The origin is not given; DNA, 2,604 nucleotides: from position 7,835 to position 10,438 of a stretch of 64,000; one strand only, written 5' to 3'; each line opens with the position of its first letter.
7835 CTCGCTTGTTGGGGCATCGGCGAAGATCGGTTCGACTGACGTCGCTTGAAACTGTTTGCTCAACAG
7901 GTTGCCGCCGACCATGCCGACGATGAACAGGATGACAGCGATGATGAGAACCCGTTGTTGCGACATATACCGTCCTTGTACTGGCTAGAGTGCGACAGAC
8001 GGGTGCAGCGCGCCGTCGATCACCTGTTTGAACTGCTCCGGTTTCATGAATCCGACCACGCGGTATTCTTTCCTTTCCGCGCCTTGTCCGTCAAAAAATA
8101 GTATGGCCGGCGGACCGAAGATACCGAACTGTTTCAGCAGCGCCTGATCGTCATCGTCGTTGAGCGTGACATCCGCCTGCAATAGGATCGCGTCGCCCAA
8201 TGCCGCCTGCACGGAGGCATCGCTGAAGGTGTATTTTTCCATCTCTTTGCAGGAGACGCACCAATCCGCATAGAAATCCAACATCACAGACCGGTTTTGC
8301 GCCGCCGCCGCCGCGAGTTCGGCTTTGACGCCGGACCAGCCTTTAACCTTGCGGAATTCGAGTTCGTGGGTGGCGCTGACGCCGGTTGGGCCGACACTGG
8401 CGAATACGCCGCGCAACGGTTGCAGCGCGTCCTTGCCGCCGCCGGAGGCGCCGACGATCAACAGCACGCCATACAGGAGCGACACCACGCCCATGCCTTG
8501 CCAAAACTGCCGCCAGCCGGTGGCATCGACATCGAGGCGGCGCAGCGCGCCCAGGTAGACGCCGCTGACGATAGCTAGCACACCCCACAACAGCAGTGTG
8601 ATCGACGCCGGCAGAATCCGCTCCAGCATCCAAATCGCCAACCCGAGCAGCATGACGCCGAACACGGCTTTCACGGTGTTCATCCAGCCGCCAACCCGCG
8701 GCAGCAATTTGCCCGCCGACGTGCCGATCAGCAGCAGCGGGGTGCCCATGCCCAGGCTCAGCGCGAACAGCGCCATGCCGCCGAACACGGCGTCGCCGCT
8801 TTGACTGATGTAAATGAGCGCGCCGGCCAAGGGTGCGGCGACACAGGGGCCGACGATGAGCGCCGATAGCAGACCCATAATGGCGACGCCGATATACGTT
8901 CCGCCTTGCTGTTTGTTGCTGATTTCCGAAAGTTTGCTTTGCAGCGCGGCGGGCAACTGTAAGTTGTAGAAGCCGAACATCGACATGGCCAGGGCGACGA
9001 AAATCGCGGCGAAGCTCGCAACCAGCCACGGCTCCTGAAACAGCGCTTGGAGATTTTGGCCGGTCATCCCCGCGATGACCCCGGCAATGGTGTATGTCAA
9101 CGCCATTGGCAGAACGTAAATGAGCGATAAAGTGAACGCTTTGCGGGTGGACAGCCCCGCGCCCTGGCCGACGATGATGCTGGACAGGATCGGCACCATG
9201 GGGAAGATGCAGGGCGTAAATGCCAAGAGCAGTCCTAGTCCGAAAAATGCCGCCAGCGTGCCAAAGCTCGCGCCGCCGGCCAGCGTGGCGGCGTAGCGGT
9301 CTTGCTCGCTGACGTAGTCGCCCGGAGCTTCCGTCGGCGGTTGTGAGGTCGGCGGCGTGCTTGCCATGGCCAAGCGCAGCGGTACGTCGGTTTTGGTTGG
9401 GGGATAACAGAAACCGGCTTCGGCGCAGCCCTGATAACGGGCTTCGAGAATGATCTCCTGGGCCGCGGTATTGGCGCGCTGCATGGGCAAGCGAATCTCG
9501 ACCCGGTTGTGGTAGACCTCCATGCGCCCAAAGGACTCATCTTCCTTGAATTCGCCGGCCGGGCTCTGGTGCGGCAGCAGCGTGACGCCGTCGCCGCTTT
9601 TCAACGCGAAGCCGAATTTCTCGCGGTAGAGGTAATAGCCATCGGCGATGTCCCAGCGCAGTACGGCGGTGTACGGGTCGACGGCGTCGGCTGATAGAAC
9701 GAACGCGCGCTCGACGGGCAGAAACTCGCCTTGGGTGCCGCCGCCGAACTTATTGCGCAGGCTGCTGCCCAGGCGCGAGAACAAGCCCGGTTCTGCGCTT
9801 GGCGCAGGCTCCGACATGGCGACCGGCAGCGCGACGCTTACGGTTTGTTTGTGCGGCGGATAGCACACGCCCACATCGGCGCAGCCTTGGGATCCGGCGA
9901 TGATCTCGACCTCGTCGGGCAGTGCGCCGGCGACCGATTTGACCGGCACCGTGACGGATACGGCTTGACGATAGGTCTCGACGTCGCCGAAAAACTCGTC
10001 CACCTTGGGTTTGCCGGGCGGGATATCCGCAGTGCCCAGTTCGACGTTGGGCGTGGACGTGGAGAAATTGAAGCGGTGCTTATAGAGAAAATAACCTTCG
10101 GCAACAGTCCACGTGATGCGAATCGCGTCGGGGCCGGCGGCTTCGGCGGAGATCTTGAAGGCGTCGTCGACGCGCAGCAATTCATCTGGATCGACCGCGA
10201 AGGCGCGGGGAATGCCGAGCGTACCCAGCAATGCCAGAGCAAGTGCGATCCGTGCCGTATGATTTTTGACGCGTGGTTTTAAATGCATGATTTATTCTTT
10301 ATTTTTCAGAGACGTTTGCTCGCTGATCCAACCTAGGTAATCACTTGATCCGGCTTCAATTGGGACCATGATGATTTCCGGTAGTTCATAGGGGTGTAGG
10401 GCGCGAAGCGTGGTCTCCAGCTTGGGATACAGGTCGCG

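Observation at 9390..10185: DsbD carries two tandem catalytic N-terminal (alpha) domains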

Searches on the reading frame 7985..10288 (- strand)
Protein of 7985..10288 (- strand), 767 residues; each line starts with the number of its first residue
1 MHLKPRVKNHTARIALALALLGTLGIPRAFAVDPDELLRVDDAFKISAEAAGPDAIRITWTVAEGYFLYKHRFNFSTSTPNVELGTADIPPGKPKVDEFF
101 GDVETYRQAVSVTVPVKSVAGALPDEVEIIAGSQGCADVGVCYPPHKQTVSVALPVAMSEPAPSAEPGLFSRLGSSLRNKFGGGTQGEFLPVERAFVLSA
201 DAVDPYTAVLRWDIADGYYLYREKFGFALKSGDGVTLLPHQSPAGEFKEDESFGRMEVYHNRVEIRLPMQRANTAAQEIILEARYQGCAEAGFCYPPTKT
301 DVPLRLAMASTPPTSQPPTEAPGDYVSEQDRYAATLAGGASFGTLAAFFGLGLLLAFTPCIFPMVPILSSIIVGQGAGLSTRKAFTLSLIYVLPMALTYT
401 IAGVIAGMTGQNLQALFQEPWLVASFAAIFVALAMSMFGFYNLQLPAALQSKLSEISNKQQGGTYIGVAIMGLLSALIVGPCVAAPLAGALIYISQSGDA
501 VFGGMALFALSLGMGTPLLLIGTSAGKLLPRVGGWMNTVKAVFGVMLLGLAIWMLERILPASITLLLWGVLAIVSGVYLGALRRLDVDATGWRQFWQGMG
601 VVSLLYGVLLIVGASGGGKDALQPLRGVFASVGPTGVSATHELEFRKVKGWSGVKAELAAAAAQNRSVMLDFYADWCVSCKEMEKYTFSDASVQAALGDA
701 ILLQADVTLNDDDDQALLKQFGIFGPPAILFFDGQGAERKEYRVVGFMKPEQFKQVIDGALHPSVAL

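Call 3: search_protein_families(library=pfam, proteins=[window:7985-10288:-], max_evalue=0.01)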
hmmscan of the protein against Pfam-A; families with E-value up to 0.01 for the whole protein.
window:7985-10288:- (767 aa): 6 families
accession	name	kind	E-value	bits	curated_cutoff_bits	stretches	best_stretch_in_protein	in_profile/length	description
PF02683.22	DsbD_TM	-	2e-101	338.3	27.1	1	344-559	4-219/219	Cytochrome C biogenesis protein transmembrane domain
PF11412.14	DsbD_N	-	8.8e-64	213.3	25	2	187-302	2-115/119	Thiol:disulfide interchange protein DsbD, N-terminal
PF13899.12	Thioredoxin_7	-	8.8e-16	58.3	27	1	654-733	6-82/83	Thioredoxin-like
PF13098.12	Thioredoxin_2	-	2.4e-14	54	27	1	661-756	1-103/104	Thioredoxin-like domain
PF13386.12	DsbD_2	-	3.4e-08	34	24.9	1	348-547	2-196/199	Cytochrome C biogenesis protein transmembrane region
PF00085.26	Thioredoxin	-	4.5e-08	33.5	23.5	1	663-756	15-100/103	Thioredoxin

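Call 4: search_protein_families(library=ncbifam, proteins=[window:7985-10288:-], max_evalue=0.01)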
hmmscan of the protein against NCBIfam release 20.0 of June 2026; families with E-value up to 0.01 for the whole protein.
window:7985-10288:- (767 aa): 8 families
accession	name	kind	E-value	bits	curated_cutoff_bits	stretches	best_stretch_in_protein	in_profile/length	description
NF001419.0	PRK00293.1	subfamily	2.4e-224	746.2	330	2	182-758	23-570/574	protein-disulfide reductase DsbD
NF045694.1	seleno_TsoB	exception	3.9e-72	243.2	805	2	328-612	168-448/572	rhodanese/DsbD fusion-like selenoprotein TsoB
TIGR01068.1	thioredoxin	equivalog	1.7e-09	37.7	96.8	1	662-758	11-98/101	thioredoxin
TIGR01126.1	pdi_dom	equivalog_domain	3e-06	27.5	107.2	1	662-743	10-89/105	protein disulfide-isomerase domain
TIGR01130.1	ER_PDI_fam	subfamily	3.1e-05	23.7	344.25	1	660-742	13-91/476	protein disulfide-isomerase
NF008229.0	PRK10996.1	equivalog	0.0006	19.6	125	1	655-735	42-117/141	thioredoxin TrxC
TIGR00385.1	dsbE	subfamily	0.0014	18.2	123.15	0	659-737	57-128/173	DsbE family thiol:disulfide interchange protein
NF006898.0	PRK09381.1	equivalog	0.0055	17.1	138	0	666-760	22-107/109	thioredoxin TrxA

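Call 6: search_solved_structures(query=window:7985-10288:-, max_evalue=0.001, show_alignments=2)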
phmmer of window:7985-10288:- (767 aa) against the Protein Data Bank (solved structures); distinct sequences matched with E-value up to 0.001: 42.
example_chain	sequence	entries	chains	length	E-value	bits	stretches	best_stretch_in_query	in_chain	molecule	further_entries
7aye_B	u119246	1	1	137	3.5e-33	118.3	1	643-754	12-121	Thiol:disulfide interchange protein DsbD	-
2fwe_A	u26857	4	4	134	4.4e-33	118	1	641-754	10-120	Thiol:disulfide interchange protein dsbD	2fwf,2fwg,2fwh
1uc7_A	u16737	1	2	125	5.2e-33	117.7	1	643-754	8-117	Thiol:disulfide interchange protein dsbD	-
4ip1_A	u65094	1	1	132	2.5e-32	115.4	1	643-754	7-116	Thiol:disulfide interchange protein DsbD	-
4ip6_A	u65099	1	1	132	4.8e-32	114.5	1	643-754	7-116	Thiol:disulfide interchange protein DsbD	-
1vrs_D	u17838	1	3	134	1.1e-31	113.4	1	641-754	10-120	Thiol:disulfide interchange protein dsbD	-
6dnl_A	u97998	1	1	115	3.5e-20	75.3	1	662-754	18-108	Thiol:disulfide interchange protein DsbD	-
6dnu_A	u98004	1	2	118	3.7e-20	75.2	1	662-754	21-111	Thiol:disulfide interchange protein DsbD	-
3pfu_A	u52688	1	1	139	1e-19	73.7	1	185-311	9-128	Thiol:disulfide interchange protein dsbD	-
1jpe_A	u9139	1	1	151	1.7e-19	73.1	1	184-311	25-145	DsbD-alpha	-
1l6p_A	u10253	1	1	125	3.6e-19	72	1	185-308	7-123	Thiol:disulfide interchange protein dsbD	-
1vrs_A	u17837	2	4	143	5.7e-19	71.3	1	185-322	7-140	Thiol:disulfide interchange protein dsbD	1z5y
6dps_A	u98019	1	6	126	2.1e-18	69.4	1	187-303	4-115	Thiol:disulfide interchange protein DsbD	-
6dnv_A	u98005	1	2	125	2.2e-18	69.4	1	187-302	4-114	Thiol:disulfide interchange protein DsbD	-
1jzd_C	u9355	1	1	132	2.4e-18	69.2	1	185-311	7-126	thiol:disulfide interchange protein dsbd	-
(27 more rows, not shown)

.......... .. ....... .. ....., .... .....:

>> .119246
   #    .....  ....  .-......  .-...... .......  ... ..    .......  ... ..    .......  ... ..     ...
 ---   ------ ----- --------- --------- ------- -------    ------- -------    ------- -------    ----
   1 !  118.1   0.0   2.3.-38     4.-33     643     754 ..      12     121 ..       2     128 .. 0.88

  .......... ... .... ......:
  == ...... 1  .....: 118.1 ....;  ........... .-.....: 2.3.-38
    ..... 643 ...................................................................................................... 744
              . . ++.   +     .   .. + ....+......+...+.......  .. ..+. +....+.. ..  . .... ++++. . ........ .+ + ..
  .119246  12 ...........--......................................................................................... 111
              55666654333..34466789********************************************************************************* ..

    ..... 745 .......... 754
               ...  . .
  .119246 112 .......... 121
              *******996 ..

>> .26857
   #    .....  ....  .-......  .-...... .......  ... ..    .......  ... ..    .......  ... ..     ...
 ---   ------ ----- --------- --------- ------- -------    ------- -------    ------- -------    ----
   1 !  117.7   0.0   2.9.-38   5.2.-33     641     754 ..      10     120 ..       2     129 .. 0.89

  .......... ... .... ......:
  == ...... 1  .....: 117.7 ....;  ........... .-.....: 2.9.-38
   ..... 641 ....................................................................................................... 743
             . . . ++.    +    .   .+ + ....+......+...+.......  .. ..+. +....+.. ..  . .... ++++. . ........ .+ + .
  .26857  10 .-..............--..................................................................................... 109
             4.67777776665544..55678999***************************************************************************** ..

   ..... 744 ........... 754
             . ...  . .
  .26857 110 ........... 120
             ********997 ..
